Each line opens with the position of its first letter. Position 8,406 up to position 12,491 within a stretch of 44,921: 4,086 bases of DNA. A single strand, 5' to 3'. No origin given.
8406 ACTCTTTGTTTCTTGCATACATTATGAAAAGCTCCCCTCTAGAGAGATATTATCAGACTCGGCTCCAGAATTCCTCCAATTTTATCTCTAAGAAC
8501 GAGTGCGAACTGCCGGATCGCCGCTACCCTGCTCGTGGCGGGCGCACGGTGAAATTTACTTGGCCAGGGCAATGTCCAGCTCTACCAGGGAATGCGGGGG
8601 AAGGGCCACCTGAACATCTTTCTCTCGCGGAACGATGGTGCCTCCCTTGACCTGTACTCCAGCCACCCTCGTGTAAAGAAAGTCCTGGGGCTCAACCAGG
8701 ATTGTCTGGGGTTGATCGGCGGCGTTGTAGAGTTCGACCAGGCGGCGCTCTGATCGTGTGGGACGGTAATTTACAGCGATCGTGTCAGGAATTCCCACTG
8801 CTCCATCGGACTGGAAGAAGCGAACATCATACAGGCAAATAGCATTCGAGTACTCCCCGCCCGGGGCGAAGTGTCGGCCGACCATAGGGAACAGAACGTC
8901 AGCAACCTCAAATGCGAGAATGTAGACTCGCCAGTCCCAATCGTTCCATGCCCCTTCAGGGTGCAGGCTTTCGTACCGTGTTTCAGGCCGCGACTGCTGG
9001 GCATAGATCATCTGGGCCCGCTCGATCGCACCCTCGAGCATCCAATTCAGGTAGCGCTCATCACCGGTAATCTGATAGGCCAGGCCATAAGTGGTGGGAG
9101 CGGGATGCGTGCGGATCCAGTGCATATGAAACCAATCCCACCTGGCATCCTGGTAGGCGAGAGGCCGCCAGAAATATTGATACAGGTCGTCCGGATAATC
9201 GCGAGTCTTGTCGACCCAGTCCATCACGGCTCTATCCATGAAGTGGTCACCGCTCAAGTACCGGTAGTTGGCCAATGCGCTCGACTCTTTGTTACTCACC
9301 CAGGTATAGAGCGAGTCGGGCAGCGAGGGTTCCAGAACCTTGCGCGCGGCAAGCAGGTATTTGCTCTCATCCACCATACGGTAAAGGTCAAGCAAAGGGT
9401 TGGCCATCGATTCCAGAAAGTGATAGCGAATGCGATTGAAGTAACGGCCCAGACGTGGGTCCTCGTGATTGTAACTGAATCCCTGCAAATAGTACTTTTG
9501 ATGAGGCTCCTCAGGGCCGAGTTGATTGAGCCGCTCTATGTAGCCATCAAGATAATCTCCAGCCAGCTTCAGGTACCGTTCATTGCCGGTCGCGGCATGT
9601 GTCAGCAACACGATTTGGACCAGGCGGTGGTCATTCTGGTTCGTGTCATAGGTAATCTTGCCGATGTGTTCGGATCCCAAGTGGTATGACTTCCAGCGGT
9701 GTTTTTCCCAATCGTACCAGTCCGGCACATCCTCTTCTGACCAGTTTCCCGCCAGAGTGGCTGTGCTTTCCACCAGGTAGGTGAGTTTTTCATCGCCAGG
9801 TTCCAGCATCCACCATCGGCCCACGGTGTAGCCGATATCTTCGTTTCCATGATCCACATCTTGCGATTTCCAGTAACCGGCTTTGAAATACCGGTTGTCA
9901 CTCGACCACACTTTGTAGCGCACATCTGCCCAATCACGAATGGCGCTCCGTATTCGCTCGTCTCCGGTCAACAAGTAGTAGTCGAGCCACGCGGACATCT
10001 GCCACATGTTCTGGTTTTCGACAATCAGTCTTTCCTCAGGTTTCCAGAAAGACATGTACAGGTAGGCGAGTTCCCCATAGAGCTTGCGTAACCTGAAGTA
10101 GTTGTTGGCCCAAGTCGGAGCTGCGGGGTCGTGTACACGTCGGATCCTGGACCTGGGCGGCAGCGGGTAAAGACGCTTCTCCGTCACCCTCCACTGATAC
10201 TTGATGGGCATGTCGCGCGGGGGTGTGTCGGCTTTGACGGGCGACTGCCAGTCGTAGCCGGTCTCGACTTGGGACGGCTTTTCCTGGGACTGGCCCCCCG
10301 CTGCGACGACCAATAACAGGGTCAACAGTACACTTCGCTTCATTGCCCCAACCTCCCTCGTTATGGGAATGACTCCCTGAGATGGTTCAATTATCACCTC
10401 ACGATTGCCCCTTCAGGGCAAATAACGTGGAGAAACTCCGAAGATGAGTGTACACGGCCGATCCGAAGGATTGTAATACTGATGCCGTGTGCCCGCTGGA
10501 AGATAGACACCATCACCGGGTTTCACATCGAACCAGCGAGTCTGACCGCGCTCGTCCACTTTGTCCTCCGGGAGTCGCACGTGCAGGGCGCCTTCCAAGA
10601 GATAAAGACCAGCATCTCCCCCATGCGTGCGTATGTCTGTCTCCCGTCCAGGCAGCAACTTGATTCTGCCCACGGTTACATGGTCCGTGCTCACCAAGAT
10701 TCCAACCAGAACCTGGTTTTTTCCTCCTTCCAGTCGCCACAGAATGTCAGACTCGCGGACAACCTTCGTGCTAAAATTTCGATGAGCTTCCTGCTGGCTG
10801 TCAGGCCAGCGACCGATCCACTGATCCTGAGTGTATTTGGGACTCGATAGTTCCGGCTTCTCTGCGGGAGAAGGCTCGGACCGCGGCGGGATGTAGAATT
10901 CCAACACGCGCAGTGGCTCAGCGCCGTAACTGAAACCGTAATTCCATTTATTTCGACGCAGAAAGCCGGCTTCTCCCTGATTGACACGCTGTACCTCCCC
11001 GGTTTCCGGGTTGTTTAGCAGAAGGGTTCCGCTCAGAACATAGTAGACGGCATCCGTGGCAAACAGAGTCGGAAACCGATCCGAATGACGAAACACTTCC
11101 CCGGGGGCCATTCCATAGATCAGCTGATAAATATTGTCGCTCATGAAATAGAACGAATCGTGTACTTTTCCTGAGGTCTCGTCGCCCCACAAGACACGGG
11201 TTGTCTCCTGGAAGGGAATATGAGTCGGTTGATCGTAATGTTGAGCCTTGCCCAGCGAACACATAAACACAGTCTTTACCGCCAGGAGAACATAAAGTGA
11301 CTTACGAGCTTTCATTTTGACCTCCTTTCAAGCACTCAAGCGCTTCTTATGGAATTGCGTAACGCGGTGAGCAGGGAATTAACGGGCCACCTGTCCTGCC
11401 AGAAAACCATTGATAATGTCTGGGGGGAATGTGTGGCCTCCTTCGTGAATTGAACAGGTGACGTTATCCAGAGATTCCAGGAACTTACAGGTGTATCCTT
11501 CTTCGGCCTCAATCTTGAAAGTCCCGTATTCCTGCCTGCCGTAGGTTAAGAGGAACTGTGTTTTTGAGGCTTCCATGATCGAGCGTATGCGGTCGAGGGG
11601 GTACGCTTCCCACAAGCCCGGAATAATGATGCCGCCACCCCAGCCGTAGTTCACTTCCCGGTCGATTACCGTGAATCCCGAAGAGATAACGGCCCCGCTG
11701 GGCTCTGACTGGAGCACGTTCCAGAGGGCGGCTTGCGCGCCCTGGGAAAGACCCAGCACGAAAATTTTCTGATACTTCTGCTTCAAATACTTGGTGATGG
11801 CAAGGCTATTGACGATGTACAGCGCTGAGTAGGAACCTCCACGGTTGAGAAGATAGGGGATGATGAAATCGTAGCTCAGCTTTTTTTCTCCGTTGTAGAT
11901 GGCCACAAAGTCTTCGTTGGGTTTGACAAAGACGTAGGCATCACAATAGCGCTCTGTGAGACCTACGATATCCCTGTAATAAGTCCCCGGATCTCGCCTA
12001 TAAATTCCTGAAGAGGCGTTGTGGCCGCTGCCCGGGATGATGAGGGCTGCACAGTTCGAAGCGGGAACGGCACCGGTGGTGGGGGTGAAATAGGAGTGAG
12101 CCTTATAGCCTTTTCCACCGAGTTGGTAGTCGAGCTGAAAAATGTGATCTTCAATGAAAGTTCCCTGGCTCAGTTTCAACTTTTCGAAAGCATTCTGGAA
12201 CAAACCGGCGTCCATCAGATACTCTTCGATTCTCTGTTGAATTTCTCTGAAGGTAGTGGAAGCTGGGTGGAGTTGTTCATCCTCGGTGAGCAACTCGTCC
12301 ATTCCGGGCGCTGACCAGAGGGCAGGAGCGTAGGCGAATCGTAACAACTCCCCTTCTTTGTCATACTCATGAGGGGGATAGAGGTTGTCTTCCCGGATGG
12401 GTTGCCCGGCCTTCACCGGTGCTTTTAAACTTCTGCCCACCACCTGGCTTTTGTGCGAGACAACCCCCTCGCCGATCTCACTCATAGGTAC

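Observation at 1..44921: Nearly every enzyme in the island carries an export signal, suggesting an extracytoplasmic uronate-polysaccharide processing system tied to a SusD-less TonB-dependent receptor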

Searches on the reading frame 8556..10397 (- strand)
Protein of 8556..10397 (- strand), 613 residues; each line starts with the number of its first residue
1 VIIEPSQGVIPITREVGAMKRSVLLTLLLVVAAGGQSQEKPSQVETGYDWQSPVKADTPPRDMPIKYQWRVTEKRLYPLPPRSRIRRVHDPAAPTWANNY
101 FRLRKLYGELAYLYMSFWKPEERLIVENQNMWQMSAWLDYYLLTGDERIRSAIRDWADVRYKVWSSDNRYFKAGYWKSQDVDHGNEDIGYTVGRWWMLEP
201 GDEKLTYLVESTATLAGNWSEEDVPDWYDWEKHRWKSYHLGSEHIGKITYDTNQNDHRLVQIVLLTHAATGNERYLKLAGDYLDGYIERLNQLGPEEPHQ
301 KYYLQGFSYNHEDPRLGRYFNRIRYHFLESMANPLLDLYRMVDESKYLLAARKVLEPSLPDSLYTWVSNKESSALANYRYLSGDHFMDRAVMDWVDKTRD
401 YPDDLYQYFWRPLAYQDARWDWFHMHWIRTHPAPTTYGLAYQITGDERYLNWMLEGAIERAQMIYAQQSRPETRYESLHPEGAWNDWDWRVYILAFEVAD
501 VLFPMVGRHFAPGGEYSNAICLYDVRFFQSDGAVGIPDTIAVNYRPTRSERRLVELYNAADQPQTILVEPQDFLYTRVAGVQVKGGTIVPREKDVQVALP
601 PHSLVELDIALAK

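Call 4: search_protein_families(library=pfam, proteins=[window:8556-10397:-], max_evalue=0.01)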
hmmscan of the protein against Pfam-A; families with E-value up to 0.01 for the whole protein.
window:8556-10397:- (613 aa): 0 families

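Call 26: search_solved_structures(query=window:8556-10343:-, max_evalue=1)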
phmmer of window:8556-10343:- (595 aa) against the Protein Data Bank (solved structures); distinct sequences matched with E-value up to 1: 3.
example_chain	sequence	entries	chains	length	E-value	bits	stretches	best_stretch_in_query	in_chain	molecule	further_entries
4nei_A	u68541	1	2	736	0.39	12.2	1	398-466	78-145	alginate lyase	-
4ojz_A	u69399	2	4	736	0.39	12.2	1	398-466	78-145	Putative alginate lyase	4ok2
4ok4_A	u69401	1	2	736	0.4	12.2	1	398-466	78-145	Putative alginate lyase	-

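Call 29: search_protein_families(library=ncbifam, proteins=[window:8556-10343:-], max_evalue=0.01)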
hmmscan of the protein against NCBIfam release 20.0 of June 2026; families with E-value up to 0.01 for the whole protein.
window:8556-10343:- (595 aa): 0 families

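Call 64: search_protein_families(library=pfam, proteins=[window:8556-10343:-], max_evalue=5)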
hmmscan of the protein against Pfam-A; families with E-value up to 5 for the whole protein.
window:8556-10343:- (595 aa): 0 families

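Call 76: predict_structure(protein=window:8556-10277:-)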
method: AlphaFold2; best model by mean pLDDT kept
length: 573 residues; sequences in the alignment: 1
mean_pLDDT: 31.8   pTM: 0.23
mean pLDDT of the five models: 31.8, 28.0, 26.4, 26.1, 24.6
residues with pLDDT >= 90: 0; 70-90: 0; 50-70: 0; < 50: 573
segments of 3 or more residues with pLDDT < 50: 1-573
pLDDT, mean of each block of 10 residues (from residue 1): 31 32 28 26 29 31 35 32 30 34 35 30 30 30 29 32 32 28 34 28 27 32 34 40 44 40 31 30 32 32 32 33 31 34 32 34 32 28 31 34 37 42 34 33 31 31 33 32 25 26 26 29 32 31 34 33 25 25
secondary structure, 60 per line:
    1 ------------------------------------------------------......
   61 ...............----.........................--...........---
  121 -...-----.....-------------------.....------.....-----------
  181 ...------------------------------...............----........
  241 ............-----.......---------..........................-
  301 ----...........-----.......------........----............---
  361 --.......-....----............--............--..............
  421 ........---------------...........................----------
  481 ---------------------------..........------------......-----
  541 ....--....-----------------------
elements in order: H55-75 H80-104 H107-117 E122-124 E130-134 E154-158 E165-169 H214-228 H233-252 H258-264 H274-299 H305-315 H321-327 H334-341 H346-357 H363-369 H371-374 H379-390 H393-404 H407-428 H444-470 H508-517 H530-535 E541-544 E547-550

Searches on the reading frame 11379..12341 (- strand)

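Call 64: search_protein_families(library=pfam, proteins=[window:11379-12341:-], max_evalue=5)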
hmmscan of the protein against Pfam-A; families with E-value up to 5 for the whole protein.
window:11379-12341:- (320 aa): 1 family
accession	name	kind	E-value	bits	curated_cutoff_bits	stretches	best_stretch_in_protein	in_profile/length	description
PF02230.22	Abhydrolase_2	-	0.25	11.6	23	1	190-231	104-147/217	Phospholipase/Carboxylesterase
